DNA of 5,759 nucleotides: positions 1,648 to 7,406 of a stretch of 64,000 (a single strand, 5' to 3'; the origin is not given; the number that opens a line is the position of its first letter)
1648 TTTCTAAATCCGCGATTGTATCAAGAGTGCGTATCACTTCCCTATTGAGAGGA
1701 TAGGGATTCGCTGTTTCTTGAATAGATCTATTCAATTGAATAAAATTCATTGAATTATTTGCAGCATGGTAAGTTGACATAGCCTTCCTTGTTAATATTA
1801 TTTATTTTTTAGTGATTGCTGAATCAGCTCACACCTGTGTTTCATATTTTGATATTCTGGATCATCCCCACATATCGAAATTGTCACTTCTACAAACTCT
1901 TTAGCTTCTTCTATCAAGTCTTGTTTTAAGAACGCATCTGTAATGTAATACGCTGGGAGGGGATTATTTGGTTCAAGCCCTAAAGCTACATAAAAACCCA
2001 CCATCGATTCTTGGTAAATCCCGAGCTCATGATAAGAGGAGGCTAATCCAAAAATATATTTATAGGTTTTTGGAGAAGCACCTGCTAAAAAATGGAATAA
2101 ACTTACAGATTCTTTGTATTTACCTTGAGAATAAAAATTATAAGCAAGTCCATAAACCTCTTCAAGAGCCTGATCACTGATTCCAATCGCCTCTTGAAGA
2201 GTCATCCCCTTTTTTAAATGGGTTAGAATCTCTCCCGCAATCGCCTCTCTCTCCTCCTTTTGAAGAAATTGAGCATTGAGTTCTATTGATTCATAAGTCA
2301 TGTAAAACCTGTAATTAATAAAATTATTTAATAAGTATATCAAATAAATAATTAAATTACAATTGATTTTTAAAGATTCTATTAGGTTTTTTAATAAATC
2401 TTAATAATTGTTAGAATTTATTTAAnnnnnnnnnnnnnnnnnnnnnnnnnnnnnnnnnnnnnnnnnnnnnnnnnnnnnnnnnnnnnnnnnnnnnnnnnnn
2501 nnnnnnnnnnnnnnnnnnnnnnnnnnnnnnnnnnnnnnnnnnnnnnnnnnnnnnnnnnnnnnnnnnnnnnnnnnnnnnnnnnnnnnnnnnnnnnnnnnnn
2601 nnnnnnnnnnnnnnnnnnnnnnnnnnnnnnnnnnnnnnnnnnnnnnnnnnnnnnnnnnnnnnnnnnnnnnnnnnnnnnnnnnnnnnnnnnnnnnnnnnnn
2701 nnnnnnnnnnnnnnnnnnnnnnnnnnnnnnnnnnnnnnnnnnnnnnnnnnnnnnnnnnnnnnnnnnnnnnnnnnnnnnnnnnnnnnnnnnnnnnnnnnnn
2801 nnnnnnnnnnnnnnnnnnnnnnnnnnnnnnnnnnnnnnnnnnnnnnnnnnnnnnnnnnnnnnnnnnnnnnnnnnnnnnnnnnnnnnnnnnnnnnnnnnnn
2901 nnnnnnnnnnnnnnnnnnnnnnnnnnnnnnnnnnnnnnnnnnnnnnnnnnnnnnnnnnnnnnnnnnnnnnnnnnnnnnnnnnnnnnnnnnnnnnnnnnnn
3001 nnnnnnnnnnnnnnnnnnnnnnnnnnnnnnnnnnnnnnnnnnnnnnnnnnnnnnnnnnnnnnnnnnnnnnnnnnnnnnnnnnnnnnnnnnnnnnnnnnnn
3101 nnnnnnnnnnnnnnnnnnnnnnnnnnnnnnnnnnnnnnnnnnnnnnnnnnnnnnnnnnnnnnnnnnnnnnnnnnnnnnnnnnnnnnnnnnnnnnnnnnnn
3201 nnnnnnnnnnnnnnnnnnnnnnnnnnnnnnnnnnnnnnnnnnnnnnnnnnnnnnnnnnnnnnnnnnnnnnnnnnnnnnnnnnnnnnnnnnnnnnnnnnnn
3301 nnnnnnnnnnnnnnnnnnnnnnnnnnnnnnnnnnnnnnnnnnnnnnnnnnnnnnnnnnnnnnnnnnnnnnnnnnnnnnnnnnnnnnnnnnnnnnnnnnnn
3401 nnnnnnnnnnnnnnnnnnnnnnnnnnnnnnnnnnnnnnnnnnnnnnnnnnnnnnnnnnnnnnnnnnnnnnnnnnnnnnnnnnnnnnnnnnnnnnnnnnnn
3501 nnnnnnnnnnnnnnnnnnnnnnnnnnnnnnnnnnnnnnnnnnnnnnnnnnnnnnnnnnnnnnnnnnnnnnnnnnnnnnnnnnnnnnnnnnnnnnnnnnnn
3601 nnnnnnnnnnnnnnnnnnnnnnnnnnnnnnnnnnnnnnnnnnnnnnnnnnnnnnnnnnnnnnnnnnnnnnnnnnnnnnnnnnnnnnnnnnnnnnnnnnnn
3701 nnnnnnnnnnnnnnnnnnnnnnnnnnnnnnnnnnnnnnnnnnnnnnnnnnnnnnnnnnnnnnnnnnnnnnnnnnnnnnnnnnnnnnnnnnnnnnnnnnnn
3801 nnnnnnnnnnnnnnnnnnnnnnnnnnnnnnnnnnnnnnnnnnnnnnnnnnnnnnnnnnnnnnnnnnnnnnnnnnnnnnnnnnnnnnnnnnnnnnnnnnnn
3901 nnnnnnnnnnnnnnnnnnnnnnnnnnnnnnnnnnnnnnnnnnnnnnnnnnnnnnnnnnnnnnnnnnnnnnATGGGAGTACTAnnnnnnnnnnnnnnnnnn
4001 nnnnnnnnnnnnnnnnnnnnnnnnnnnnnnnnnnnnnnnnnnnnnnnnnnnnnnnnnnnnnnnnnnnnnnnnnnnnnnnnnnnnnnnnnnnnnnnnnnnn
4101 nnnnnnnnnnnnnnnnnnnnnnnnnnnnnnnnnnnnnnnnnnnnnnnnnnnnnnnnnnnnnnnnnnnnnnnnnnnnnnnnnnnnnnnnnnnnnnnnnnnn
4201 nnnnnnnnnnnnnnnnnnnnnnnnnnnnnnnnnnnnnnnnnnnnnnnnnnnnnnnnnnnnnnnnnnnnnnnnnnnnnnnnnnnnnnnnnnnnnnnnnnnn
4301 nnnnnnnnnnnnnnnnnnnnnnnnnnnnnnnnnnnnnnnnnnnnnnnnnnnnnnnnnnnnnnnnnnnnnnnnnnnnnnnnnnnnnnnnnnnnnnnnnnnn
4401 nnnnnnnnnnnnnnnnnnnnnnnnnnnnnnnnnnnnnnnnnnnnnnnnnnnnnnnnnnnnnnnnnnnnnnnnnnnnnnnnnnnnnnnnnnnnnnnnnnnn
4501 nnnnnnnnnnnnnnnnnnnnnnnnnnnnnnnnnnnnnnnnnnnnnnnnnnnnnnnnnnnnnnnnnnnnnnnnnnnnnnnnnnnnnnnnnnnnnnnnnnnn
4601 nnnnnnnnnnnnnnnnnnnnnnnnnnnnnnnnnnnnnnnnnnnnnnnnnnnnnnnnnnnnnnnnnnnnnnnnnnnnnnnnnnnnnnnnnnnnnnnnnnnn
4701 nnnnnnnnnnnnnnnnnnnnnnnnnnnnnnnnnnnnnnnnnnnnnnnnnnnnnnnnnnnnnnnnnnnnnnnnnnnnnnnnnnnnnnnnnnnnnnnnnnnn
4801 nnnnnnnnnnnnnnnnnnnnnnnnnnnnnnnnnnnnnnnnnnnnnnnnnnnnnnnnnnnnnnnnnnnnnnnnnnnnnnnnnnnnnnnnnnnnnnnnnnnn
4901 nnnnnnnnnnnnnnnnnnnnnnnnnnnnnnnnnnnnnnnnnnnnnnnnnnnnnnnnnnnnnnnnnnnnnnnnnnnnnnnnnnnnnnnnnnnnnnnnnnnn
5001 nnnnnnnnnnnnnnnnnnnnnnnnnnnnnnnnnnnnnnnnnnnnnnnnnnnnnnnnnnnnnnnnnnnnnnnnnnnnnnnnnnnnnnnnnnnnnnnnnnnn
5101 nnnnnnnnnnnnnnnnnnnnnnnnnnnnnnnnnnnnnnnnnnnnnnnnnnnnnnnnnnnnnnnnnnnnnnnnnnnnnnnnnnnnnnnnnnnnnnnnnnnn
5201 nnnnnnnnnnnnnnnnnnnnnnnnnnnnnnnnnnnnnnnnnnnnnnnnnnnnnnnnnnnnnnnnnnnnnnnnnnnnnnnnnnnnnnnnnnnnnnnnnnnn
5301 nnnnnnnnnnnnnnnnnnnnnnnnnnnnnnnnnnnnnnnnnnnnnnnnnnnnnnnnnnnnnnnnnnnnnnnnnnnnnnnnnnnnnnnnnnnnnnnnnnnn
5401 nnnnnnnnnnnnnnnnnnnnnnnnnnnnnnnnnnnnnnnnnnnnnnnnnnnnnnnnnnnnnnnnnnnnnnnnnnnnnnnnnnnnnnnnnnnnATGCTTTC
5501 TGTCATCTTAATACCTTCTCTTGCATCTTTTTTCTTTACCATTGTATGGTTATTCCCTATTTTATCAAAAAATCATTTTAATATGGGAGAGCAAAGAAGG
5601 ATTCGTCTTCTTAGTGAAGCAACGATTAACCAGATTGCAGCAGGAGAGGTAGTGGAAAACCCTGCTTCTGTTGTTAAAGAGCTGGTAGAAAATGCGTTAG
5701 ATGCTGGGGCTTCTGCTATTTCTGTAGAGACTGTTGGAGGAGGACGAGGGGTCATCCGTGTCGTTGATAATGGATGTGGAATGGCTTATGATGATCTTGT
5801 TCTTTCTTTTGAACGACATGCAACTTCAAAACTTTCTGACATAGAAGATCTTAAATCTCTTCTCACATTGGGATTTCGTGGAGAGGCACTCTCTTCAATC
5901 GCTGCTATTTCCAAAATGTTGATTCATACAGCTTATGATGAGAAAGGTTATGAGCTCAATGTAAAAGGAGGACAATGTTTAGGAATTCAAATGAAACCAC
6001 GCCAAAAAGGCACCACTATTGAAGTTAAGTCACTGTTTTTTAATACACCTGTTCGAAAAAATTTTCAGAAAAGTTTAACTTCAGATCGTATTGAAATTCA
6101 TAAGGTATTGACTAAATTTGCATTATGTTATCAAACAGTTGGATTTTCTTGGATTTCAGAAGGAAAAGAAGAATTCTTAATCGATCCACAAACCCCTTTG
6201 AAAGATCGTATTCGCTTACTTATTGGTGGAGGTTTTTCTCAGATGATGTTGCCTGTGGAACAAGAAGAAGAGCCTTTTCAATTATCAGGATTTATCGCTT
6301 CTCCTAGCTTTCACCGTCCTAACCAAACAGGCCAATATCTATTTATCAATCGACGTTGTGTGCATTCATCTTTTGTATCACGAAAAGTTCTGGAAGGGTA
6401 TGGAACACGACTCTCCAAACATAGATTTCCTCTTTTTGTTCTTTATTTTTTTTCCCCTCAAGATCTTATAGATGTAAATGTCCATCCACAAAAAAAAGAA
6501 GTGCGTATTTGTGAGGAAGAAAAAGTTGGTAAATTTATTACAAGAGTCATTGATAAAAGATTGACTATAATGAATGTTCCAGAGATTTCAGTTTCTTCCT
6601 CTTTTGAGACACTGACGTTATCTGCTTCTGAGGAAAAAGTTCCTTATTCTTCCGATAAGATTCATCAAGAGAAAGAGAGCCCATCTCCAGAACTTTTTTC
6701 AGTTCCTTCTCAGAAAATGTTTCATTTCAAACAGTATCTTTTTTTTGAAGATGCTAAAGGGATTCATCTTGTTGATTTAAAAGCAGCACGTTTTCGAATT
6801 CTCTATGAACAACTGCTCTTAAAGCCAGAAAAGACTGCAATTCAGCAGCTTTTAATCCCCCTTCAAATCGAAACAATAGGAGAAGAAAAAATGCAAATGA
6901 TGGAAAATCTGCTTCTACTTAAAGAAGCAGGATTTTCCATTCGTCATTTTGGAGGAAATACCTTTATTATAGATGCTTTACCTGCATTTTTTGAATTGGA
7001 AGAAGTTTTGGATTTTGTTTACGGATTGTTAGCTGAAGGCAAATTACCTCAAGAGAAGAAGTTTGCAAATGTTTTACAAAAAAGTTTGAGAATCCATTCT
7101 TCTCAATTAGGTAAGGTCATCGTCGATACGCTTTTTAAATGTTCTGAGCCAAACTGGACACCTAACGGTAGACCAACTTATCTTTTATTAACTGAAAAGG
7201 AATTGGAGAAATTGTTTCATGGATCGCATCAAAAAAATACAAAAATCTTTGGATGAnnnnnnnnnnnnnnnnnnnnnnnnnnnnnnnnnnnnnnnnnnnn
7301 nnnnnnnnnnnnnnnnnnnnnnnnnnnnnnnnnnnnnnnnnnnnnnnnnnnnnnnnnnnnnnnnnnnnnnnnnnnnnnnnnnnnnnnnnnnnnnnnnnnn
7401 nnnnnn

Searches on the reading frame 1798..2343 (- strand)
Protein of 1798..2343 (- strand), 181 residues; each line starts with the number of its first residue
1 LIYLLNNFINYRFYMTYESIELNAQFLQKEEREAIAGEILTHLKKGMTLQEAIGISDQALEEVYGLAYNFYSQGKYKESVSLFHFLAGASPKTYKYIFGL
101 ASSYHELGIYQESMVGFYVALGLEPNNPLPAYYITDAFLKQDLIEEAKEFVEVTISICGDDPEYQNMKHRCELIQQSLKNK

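Call 51: search_protein_families(library=pfam, proteins=[window:1798-2343:-], max_evalue=0.001)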
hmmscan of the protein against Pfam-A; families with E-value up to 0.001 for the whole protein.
window:1798-2343:- (181 aa): 2 families
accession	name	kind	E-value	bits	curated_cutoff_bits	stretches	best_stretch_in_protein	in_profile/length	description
PF07720.18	TPR_3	-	4.8e-09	36.5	20.7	1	60-87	1-28/34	Tetratricopeptide repeat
PF14559.12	TPR_19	-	5e-05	24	25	0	120-168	17-65/68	Tetratricopeptide repeat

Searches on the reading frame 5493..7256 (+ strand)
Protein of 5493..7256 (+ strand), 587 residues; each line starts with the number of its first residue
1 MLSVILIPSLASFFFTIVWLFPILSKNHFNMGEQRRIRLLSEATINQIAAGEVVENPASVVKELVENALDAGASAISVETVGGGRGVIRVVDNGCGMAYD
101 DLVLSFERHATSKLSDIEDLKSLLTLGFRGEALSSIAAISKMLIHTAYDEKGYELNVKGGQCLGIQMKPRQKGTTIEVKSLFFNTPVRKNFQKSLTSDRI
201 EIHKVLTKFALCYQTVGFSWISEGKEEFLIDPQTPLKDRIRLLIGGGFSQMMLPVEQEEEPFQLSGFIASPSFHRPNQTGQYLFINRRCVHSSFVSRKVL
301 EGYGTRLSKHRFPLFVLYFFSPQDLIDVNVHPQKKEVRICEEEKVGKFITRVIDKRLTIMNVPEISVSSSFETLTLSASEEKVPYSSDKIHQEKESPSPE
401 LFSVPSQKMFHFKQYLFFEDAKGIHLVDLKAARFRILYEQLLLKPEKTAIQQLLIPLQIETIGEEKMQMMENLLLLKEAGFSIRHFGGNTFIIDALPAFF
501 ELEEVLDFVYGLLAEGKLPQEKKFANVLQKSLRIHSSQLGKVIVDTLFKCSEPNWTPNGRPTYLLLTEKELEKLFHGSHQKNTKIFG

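Call 3: search_protein_families(library=pfam, proteins=[window:5493-7256:+], max_evalue=0.01)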
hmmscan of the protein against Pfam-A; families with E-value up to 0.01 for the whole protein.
window:5493-7256:+ (587 aa): 4 families
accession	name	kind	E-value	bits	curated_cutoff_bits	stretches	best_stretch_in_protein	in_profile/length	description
PF01119.25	DNA_mis_repair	-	2.8e-31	108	26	1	243-357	4-118/119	DNA mismatch repair protein, C-terminal domain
PF08676.16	MutL_C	-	3.9e-20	72.4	25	1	413-529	6-124/142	MutL C terminal dimerisation domain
PF13589.12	HATPase_c_3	-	6.8e-09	36.3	25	1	58-151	4-97/137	Histidine kinase-, DNA gyrase B-, and HSP90-like ATPase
PF02518.31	HATPase_c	-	4.9e-08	33.8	26.4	1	59-113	8-64/111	Histidine kinase-, DNA gyrase B-, and HSP90-like ATPase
